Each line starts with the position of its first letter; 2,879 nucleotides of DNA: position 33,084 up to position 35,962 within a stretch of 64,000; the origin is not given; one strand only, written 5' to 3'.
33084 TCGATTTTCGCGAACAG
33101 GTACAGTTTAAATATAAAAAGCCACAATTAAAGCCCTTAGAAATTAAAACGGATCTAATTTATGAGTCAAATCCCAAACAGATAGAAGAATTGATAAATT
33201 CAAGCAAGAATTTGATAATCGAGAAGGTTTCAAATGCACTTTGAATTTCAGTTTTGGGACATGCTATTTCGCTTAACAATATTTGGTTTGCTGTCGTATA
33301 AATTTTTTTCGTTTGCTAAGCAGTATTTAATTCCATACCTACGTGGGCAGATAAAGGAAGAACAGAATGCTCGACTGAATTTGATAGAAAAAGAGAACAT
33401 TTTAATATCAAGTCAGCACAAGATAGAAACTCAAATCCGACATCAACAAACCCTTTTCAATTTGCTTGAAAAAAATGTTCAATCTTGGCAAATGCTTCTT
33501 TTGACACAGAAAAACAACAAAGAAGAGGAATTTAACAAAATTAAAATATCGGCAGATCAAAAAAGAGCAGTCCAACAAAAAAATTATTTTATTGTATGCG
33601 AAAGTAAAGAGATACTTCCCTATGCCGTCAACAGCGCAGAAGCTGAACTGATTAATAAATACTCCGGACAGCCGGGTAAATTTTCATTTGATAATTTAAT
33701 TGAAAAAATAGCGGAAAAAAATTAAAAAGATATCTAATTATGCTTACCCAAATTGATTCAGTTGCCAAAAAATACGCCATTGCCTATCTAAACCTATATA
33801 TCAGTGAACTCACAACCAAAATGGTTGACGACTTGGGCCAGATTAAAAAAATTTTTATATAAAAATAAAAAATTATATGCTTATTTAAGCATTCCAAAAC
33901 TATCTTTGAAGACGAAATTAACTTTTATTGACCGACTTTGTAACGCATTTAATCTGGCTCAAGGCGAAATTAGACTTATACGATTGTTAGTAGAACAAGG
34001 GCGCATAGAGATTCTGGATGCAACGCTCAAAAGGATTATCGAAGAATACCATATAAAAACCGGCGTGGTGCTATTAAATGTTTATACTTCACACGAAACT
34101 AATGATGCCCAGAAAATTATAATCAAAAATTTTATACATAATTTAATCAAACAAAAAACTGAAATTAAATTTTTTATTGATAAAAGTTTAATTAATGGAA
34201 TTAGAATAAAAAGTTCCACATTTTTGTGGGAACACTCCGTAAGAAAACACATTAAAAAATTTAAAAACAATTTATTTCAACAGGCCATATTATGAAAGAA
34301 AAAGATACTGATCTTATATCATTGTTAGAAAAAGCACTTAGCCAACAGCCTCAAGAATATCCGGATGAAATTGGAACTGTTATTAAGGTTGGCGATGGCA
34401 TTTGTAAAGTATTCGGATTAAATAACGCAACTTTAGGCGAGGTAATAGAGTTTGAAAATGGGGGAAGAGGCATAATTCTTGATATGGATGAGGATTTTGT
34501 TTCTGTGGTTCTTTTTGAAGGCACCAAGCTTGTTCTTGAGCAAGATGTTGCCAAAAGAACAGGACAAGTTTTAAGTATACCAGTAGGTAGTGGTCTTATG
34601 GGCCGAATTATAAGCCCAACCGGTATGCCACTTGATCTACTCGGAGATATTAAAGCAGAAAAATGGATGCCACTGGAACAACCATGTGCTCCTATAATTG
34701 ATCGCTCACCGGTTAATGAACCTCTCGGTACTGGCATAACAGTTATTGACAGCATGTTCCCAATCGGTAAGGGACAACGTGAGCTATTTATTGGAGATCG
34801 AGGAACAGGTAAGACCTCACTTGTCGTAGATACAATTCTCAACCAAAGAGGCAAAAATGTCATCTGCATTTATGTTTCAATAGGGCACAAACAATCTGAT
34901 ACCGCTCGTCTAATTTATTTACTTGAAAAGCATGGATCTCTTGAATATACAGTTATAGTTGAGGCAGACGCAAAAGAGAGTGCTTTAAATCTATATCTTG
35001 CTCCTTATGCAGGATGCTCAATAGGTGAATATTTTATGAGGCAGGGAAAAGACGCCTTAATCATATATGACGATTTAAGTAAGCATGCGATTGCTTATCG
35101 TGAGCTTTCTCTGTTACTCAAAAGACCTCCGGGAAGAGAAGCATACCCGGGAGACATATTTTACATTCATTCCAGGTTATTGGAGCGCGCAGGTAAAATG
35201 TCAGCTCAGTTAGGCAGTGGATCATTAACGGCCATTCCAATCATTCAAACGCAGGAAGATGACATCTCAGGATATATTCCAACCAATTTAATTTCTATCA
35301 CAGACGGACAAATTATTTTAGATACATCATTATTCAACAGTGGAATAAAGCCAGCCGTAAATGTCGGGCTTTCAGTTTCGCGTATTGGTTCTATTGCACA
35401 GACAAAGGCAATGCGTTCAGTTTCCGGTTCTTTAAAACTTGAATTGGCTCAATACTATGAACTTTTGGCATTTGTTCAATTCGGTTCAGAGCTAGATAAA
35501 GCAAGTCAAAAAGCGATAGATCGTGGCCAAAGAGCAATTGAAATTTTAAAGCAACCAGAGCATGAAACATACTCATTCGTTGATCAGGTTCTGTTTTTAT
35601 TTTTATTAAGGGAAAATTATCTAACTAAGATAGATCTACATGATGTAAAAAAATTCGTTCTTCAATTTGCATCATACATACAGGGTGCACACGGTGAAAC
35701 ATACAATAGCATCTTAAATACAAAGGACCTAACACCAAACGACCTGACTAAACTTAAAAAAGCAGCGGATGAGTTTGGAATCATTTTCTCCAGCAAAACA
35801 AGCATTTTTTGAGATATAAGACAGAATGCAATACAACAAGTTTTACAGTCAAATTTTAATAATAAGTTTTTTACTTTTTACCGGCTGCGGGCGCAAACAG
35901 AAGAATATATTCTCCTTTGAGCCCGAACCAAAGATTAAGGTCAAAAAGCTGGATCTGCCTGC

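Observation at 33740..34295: atpH (ATP synthase delta/OSCP) is split by a 1-nt frameshift in an A7 homopolymer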

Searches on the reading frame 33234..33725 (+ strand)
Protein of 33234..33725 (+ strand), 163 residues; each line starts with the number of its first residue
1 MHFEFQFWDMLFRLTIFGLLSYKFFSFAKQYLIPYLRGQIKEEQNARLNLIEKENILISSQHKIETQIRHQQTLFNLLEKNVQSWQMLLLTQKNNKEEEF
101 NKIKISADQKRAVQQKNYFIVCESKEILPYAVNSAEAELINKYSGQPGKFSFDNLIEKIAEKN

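Call 7: search_protein_families(library=pfam, proteins=[window:33234-33725:+], max_evalue=0.01)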
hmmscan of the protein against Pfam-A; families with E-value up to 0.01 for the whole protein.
window:33234-33725:+ (163 aa): 0 families

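Call 31: find_encoding_contigs(protein=window:33234-33722:+, flank=3000, max_places=10)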
Protein window:33234-33722:+ (163 aa): 1 contig read that carries it; 1 place shown.
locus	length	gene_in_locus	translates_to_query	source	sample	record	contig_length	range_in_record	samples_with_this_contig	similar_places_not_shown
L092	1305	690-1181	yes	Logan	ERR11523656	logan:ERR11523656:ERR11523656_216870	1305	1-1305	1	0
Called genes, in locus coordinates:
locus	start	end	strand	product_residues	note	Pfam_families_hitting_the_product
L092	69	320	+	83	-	PF00137:ATP-synt_C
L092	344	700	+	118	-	-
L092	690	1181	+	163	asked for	-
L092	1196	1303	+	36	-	?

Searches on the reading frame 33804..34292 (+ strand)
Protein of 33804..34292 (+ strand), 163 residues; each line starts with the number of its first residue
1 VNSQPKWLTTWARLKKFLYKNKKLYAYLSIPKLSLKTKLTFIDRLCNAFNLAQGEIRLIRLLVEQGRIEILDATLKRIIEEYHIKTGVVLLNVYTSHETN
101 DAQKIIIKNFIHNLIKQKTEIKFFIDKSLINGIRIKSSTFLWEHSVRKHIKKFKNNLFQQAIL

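Call 7: search_protein_families(library=pfam, proteins=[window:33804-34292:+], max_evalue=0.01)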
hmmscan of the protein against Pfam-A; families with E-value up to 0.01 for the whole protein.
seq(163 aa): 2 families
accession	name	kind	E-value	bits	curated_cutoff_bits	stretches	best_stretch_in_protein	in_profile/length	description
PF00213.23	OSCP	-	1e-19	71.7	22.3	1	6-157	21-172/172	ATP synthase delta (OSCP) subunit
PF04552.19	Sigma54_DBD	-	0.0093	16.1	22.8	0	39-136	30-134/160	Sigma-54, DNA binding domain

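Call 8: search_protein_families(library=ncbifam, proteins=[window:33804-34292:+], max_evalue=0.01)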
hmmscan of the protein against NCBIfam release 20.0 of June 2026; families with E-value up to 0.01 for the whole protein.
seq(163 aa): 13 families
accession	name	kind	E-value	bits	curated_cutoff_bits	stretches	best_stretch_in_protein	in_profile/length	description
TIGR01145.1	ATP_synt_delta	equivalog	2.7e-18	66.8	57.5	1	6-157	21-172/172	ATP synthase F1 subunit delta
NF004403.0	PRK05758.2-4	equivalog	1.9e-13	50.9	148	1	13-159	33-178/180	F0F1 ATP synthase subunit delta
NF004402.0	PRK05758.2-2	equivalog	2.1e-13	50.7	115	1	18-157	38-177/179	F0F1 ATP synthase subunit delta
NF004404.0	PRK05758.2-5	equivalog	4.7e-11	43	221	1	17-157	34-175/177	F0F1 ATP synthase subunit delta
NF009975.0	PRK13436.1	equivalog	3.1e-09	37.1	129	1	12-158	33-178/180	F0F1 ATP synthase subunit delta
NF009976.0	PRK13441.1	equivalog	1.3e-08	34.8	153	1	25-159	42-178/182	F0F1 ATP synthase subunit delta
NF009964.0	PRK13429.1-3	equivalog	2.6e-07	30.7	154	1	18-159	38-178/180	F0F1 ATP synthase subunit delta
NF004401.0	PRK05758.2-1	equivalog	2.7e-06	27.6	116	1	20-157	41-177/178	F0F1 ATP synthase subunit delta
NF009967.0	PRK13430.1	equivalog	5.2e-06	25.9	200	1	12-155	125-267/271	F0F1 ATP synthase subunit delta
NF006291.0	PRK08474.1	equivalog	7.7e-05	22.4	95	1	19-156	36-167/176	F0F1 ATP synthase subunit delta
NF009969.0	PRK13434.1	equivalog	8e-05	22.6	179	1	13-161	30-177/186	F0F1 ATP synthase subunit delta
NF004406.0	PRK05758.3-2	equivalog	0.00011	22.1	172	1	12-155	37-180/186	F0F1 ATP synthase subunit delta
TIGR03321.1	alt_F1F0_F0_B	exception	0.00091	19.1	224.7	1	58-155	149-243/246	alternate F1F0 ATPase, F0 subunit B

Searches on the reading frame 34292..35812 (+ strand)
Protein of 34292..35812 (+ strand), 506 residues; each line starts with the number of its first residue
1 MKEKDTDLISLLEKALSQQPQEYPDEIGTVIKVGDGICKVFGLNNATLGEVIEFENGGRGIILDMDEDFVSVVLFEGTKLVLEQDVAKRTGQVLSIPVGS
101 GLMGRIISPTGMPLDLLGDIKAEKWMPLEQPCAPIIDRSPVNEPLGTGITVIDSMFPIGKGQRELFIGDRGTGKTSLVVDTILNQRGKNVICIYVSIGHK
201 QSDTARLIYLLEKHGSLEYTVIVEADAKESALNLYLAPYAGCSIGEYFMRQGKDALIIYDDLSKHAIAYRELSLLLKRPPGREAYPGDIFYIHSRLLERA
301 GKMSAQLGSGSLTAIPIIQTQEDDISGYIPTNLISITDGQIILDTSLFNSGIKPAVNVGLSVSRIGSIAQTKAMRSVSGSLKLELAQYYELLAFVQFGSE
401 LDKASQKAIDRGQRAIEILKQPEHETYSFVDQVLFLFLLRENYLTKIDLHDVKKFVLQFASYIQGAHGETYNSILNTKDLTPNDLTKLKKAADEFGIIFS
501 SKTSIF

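Call 7: search_protein_families(library=pfam, proteins=[window:34292-35812:+], max_evalue=0.01)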
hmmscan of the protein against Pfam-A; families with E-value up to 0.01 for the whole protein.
window:34292-35812:+ (506 aa): 3 families
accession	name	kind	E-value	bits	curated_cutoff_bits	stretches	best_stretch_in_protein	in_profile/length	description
PF00006.31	ATP-synt_ab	-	1.4e-78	263.9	29.5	1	148-363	1-213/213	ATP synthase alpha/beta family, nucleotide-binding domain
PF00306.32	ATP-synt_ab_C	-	1e-37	129.7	27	1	370-495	1-126/126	ATP synthase alpha/beta chain, C terminal domain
PF02874.29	ATP-synt_ab_N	-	1.9e-09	38.4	20.9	1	26-91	4-69/69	ATP synthase alpha/beta family, beta-barrel domain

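Call 20: find_related_loci(query=window:34292-35809:+, collection=genome_contigs, flank=10000)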
Query window:34292-35809:+ (506 aa) in genome_contigs; peptide patterns used: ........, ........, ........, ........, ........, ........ (x = any residue, [..] = any of these).
213 stretches matched a pattern; 179 encode a relative of the query (tblastn E <= 1e-3); the best 80 are kept; 80 distinct loci.
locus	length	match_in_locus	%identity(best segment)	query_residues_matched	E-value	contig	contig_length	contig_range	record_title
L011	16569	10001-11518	91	1-506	0e+0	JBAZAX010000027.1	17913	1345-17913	MAG: Candidatus Babeliales bacterium isolate SO_2017_GW1_1 NODE_11874_length_17913_cov_1.174969_OW334_2017, whole genome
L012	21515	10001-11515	74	1-505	0e+0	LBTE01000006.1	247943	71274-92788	MAG: candidate division TM6 bacterium GW2011_GWF2_37_49 US49_C0006, whole genome shotgun sequence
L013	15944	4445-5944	68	1-500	0e+0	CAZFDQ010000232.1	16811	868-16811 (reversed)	MAG TPA_asm: uncultured Pseudomonadota bacterium isolate SRP067234_co1_40 genome assembly, contig: k99_1129168, whole ge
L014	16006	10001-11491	60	1-498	0e+0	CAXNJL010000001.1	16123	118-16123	MAG: Candidatus Babeliales bacterium isolate TH-11nov19-95 genome assembly, contig: TH-11nov19-C9009, whole genome shotg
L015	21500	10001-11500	53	1-499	2e-176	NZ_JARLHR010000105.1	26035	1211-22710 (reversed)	MAG: Clostridium sp. isolate MAG_CA253 MetaCoAG_Bin_253_sub_Anoxic_k141_822234, whole genome shotgun sequence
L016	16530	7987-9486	53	1-499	3e-175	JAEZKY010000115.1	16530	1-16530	MAG: Bacillota bacterium isolate OH_CDB_53 k127_343520, whole genome shotgun sequence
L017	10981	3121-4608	52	1-495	5e-173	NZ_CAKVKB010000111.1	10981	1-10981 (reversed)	MAG: uncultured Clostridium sp. isolate REFINED_METABAT215_TOP10_CONTIGS_1500_ASSEMBLY_K77_MERGED__Hadza_MoBio_hadza-E-H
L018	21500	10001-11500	52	1-499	1e-171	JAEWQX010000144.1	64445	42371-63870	MAG: Bacillota bacterium isolate OH_SBrB_34 k127_173440, whole genome shotgun sequence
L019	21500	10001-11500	52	1-499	1e-170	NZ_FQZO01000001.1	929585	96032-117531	Clostridium amylolyticum strain DSM 21864, whole genome shotgun sequence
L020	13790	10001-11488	52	1-495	2e-170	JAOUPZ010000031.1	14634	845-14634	MAG: Deltaproteobacteria bacterium isolate 8_1_Oct_SF_Bin72 8_1_Oct_SF_Bin72_scaffold_2478_c1, whole genome shotgun sequ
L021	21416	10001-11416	54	28-499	3e-170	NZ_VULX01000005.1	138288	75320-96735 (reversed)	Inconstantimicrobium porci strain WCA-383-APC-5B seq5, whole genome shotgun sequence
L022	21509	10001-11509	52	1-502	3e-170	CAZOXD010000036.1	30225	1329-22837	MAG TPA_asm: uncultured Pseudomonadota bacterium isolate binchicken_co136_95 genome assembly, contig: NODE_676_length_30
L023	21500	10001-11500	52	1-499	3e-170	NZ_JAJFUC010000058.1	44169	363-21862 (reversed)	MAG: Clostridium sp. isolate bin.369 k141_2749714, whole genome shotgun sequence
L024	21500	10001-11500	52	1-499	3e-170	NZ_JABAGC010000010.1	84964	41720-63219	Clostridium sp. SM-530-WT-3G Contig_10, whole genome shotgun sequence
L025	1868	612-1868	60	4-421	0e+0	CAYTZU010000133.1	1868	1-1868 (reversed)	MAG TPA_asm: uncultured Pseudomonadota bacterium isolate SRP189682_co2_8 genome assembly, contig: NODE_200900_length_186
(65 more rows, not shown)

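Call 23: list_cluster_members(proteins=[P0004, window:34292-35809:+, window:33740-33859:+])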
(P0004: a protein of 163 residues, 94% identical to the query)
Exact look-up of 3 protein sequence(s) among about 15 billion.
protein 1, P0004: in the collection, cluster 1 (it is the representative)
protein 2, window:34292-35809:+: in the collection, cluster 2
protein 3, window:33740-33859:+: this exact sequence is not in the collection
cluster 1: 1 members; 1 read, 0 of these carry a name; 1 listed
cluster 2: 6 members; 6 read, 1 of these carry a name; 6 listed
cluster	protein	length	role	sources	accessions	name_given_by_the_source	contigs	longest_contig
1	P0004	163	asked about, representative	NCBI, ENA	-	-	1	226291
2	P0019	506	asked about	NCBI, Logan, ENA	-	-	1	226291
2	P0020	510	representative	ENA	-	-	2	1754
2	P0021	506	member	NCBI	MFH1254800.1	MAG: F0F1 ATP synthase subunit alpha [bacterium]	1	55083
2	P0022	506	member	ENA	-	-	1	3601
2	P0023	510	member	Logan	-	-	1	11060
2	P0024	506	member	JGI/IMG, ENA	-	-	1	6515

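Call 24: find_encoding_contigs(protein=window:34292-35809:+, flank=5000, max_places=10)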
Protein window:34292-35809:+ (506 aa): 1 contig read that carries it; 1 place shown.
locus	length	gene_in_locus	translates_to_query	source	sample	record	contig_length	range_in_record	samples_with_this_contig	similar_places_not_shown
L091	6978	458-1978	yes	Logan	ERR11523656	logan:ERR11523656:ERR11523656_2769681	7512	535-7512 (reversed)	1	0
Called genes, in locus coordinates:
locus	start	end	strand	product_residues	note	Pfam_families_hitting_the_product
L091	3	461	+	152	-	?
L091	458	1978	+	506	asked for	PF02874:ATP-synt_ab_N, PF00006:ATP-synt_ab, PF00306:ATP-synt_ab_C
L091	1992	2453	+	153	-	-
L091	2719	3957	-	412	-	PF00877:NLPC_P60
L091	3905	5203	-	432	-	PF01520:Amidase_3 (weak)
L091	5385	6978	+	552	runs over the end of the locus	PF00916:Sulfate_transp, PF01740:STAS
